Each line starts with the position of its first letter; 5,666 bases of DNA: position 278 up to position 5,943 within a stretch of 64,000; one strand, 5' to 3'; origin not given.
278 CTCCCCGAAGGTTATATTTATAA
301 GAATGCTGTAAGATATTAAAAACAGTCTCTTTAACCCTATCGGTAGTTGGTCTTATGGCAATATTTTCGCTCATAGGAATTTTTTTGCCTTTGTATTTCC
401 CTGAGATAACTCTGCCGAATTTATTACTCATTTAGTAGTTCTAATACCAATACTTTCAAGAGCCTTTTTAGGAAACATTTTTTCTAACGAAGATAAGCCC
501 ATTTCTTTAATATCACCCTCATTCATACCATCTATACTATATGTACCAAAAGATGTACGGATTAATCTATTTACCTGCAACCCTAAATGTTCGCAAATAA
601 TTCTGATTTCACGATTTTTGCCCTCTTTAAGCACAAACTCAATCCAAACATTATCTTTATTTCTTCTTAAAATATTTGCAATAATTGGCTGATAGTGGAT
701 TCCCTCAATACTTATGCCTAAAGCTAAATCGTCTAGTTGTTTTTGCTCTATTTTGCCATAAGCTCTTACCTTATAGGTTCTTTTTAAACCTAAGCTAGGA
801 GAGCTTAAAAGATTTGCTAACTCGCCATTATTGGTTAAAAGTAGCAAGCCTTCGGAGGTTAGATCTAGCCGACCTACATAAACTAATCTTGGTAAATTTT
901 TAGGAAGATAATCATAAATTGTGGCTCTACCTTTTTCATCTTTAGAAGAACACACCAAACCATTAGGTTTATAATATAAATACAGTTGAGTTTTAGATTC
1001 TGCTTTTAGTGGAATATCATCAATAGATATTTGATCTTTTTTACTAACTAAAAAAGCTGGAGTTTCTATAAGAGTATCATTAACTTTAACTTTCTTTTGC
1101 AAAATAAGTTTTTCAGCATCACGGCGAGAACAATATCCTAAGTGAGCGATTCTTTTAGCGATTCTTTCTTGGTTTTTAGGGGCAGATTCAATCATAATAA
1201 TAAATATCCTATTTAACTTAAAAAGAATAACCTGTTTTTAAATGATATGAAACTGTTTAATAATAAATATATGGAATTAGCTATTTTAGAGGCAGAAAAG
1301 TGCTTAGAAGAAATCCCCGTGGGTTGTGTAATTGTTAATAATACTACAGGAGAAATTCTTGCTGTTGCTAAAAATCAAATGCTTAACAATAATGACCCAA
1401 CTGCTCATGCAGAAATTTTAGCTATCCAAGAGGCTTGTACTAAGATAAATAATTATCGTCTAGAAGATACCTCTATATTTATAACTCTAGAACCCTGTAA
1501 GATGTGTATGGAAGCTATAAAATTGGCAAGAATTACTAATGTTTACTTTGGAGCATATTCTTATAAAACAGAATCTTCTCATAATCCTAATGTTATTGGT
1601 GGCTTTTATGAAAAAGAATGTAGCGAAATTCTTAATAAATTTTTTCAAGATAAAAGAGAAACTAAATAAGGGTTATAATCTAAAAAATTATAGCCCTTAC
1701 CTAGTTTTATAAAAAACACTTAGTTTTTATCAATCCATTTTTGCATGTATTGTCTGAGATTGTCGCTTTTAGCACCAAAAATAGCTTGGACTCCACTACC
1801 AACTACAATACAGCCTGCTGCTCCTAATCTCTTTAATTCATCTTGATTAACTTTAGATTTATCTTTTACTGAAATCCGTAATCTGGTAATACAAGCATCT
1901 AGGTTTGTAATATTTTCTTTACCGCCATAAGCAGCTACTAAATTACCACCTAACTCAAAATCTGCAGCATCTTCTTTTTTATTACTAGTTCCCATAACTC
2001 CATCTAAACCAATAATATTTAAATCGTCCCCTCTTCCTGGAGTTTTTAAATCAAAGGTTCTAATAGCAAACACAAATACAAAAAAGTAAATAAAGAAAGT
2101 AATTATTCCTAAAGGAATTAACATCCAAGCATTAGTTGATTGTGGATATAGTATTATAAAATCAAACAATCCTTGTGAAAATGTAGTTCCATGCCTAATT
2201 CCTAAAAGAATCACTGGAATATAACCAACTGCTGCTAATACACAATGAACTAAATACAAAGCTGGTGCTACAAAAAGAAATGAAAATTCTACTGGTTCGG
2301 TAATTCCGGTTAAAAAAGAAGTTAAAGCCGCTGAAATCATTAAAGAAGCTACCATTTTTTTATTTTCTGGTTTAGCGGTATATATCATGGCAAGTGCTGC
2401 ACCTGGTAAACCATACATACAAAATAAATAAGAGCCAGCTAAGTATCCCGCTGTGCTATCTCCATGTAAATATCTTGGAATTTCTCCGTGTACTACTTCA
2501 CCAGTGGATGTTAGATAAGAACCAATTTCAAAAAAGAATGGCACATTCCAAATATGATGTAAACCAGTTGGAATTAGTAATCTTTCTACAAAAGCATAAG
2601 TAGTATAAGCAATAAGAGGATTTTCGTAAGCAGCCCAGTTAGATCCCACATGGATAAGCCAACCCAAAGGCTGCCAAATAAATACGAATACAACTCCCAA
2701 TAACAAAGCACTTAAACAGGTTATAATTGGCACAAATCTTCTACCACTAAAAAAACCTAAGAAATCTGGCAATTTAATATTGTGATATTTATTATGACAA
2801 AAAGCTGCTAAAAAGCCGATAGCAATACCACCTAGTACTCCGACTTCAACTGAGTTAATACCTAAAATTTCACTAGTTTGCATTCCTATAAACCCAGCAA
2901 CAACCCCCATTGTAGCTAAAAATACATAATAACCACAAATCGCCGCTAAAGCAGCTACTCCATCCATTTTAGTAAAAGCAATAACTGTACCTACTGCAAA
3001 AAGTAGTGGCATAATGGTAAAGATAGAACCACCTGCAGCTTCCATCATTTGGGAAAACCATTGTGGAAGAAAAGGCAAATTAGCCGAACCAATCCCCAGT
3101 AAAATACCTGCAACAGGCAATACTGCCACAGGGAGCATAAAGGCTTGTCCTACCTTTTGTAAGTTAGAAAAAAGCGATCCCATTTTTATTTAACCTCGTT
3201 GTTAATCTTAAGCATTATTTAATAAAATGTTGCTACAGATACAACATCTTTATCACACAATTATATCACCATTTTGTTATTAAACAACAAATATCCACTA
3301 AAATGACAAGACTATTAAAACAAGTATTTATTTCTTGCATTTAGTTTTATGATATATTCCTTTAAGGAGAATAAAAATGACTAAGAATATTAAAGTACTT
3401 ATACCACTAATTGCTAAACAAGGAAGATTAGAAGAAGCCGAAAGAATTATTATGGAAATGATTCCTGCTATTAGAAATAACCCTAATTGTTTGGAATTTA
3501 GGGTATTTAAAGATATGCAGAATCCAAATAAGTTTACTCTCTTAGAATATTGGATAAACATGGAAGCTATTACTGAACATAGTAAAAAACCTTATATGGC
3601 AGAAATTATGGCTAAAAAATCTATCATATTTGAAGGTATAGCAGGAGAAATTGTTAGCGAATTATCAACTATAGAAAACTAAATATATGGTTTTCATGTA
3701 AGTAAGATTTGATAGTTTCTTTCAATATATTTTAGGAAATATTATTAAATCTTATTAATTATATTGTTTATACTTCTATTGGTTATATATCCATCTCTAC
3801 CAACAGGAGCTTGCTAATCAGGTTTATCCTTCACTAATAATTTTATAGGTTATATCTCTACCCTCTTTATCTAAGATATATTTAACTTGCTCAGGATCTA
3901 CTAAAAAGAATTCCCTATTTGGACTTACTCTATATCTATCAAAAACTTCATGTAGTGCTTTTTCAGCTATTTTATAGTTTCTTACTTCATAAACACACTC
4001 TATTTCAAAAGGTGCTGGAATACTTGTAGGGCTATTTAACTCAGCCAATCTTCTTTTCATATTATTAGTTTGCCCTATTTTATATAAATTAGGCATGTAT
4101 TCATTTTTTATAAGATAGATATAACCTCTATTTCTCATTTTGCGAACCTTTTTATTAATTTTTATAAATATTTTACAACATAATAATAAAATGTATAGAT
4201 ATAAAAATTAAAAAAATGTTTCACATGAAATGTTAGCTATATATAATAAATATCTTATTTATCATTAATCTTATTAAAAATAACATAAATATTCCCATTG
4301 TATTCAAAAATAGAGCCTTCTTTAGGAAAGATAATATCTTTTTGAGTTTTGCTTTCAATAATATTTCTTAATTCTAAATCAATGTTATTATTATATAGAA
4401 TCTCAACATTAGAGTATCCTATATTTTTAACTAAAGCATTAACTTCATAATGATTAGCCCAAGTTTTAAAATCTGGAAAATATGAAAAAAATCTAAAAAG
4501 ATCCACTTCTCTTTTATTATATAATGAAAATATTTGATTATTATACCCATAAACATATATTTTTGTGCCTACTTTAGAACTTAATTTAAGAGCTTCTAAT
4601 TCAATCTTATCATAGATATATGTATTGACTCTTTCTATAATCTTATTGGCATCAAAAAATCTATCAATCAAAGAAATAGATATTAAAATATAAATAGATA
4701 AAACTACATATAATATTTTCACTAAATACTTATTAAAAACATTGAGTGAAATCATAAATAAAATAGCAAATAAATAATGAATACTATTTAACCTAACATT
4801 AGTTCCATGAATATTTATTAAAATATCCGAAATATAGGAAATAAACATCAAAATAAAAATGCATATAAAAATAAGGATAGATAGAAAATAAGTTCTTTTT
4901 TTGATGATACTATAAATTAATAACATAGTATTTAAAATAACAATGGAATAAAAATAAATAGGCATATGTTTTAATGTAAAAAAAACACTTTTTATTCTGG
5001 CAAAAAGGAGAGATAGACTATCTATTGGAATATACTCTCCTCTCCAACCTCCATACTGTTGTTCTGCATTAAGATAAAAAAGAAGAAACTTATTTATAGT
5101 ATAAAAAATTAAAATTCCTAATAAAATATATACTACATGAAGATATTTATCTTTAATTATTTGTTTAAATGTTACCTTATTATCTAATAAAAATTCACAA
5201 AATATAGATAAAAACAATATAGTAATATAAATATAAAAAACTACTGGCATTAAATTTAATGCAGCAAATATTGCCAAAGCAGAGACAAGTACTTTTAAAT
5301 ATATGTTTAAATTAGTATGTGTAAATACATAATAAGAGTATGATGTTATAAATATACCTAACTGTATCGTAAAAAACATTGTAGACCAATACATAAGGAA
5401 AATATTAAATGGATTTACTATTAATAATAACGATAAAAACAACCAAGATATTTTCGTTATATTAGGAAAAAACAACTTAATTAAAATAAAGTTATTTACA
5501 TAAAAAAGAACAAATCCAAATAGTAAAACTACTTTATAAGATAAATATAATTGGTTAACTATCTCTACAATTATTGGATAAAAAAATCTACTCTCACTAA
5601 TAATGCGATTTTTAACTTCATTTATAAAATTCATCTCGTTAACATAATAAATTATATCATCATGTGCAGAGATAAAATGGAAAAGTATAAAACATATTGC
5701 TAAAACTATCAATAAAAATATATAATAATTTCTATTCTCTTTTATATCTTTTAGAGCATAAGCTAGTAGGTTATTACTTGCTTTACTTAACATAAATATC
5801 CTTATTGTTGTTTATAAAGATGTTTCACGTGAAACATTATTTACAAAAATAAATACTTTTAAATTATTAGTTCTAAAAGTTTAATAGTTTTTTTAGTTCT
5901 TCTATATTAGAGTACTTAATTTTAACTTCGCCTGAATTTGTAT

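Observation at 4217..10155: parS-bounded gene cassettes: GtrII paralogs appear inserted at, and bracketed by, centromere sites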

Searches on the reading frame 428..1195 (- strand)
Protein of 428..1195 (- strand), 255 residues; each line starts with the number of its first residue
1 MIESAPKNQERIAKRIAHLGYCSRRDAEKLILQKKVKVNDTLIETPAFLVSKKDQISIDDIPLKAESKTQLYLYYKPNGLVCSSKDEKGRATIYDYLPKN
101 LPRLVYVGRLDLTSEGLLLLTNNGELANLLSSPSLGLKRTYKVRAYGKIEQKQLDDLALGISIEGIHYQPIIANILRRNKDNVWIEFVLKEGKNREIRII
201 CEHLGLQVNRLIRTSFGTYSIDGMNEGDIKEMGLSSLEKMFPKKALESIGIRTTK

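Call 35: search_protein_families(library=pfam, proteins=[window:428-1195:-], max_evalue=0.01)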
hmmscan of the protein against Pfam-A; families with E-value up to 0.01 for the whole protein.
window:428-1195:- (255 aa): 2 families
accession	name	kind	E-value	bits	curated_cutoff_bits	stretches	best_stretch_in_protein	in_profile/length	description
PF00849.27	PseudoU_synth_2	-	1.7e-18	67.8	26.8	1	71-203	2-152/152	RNA pseudouridylate synthase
PF01479.30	S4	-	2.6e-09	37.1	22.8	1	11-56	2-48/48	S4 domain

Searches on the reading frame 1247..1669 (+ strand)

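Call 35: search_protein_families(library=pfam, proteins=[window:1247-1669:+], max_evalue=0.01)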
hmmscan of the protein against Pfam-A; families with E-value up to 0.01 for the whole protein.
window:1247-1669:+ (140 aa): 7 families
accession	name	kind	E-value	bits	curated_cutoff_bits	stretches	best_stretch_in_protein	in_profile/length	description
PF00383.29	dCMP_cyt_deam_1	-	1.2e-27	96.2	25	1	6-102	5-101/102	Cytidine and deoxycytidylate deaminase zinc-binding region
PF14437.12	MafB19-deam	-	3.9e-24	85.6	27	1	15-137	15-142/142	MafB19-like deaminase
PF14439.12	Bd3614-deam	-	4.1e-07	30.4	38.5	1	29-91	13-74/113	Bd3614-like deaminase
PF18750.7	SNAD4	-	0.00011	22.6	27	1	30-92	12-72/130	Secreted Novel AID/APOBEC-like Deaminase 4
PF18772.7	APOBEC2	-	0.002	18.6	26.8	1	42-91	39-89/175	APOBEC2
PF18782.7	NAD2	-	0.0048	17.5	27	1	27-92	27-95/179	Novel AID APOBEC clade 2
PF18778.7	NAD1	-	0.0055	17.3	27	1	42-91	40-90/175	Novel AID APOBEC clade 1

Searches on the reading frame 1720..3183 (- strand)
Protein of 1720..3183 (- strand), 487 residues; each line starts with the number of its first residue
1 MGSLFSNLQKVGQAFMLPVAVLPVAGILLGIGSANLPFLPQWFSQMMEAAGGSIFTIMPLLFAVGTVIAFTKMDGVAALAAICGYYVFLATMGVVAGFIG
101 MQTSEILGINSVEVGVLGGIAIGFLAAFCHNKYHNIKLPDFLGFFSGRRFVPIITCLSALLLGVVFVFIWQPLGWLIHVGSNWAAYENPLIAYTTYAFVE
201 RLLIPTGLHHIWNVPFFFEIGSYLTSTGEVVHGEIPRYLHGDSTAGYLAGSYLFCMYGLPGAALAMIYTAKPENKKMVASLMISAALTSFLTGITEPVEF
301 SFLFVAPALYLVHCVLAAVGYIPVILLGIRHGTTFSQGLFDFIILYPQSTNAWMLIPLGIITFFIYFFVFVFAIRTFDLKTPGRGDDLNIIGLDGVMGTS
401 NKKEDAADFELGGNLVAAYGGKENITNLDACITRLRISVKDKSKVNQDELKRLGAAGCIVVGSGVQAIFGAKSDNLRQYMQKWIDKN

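Call 4: search_protein_families(library=pfam, proteins=[window:1720-3183:-])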
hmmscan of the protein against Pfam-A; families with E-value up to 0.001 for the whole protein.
window:1720-3183:- (487 aa): 2 families
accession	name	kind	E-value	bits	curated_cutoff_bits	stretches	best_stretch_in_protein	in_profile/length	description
PF02378.23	PTS_EIIC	-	1.5e-80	271.1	30.7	1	13-317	2-318/319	Phosphotransferase system, EIIC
PF00367.25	PTS_EIIB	-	5.7e-16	58.1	27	1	415-446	3-34/34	phosphotransferase system, EIIB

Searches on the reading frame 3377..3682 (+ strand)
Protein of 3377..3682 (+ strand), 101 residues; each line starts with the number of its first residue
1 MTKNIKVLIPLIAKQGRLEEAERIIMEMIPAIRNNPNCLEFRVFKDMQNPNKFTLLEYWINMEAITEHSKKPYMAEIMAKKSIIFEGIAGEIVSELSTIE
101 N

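Call 35: search_protein_families(library=pfam, proteins=[window:3377-3682:+], max_evalue=0.01)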
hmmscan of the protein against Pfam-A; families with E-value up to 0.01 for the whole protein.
window:3377-3682:+ (101 aa): 1 family
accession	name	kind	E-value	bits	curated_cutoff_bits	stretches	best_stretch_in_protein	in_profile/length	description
PF03992.22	ABM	-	2.2e-13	50.6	23.1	1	9-79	6-77/78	Antibiotic biosynthesis monooxygenase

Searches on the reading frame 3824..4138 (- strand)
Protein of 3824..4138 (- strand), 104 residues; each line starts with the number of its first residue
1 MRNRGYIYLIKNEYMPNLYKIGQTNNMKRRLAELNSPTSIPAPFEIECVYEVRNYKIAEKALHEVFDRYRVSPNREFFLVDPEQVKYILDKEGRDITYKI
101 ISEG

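Call 4: search_protein_families(library=pfam, proteins=[window:3824-4138:-])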
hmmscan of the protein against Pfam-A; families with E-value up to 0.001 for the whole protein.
window:3824-4138:- (104 aa): 2 families
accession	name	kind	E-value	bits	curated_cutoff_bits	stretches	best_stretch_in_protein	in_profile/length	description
PF10544.15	T5orf172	-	1.2e-20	74.3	20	1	5-90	1-98/101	T5orf172 domain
PF13455.12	MUG113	-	2.7e-18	66.7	22.3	1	19-90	1-71/73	Meiotically up-regulated gene 113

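Call 49: search_protein_families(library=ncbifam, proteins=[window:3824-4138:-], max_evalue=0.1)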
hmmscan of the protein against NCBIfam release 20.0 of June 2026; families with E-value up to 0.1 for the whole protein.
window:3824-4138:- (104 aa): 0 families

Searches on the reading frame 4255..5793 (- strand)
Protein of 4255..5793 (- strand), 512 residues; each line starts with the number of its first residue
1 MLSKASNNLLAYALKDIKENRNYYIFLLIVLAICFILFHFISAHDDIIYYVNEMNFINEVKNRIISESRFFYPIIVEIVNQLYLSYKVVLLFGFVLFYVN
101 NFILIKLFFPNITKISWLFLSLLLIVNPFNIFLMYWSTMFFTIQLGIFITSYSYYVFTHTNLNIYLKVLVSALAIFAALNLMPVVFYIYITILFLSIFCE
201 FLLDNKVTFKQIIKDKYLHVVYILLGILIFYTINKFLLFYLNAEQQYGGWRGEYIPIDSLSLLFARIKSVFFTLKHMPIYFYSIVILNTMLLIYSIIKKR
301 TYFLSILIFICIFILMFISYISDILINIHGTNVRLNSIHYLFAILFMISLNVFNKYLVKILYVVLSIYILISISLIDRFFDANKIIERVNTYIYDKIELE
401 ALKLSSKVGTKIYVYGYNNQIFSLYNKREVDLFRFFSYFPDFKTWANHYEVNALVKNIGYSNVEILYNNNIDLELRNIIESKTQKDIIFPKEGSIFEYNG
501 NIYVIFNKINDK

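Call 4: search_protein_families(library=pfam, proteins=[window:4255-5793:-])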
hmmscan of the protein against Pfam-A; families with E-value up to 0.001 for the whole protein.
window:4255-5793:- (512 aa): 1 family
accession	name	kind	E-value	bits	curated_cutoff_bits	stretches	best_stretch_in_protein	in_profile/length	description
PF14264.12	Glucos_trans_II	-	6.7e-07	29.2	30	1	34-348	1-315/317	Glucosyl transferase GtrII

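Call 48: search_protein_families(library=pfam, proteins=[window:4255-5793:-], max_evalue=1)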
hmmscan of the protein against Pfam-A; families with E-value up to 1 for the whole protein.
window:4255-5793:- (512 aa): 1 family
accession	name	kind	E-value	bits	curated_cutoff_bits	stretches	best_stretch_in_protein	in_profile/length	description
PF14264.12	Glucos_trans_II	-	6.7e-07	29.2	30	1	34-348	1-315/317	Glucosyl transferase GtrII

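Call 49: search_protein_families(library=ncbifam, proteins=[window:4255-5793:-], max_evalue=0.1)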
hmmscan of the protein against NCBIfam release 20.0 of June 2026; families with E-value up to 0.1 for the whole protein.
window:4255-5793:- (512 aa): 0 families
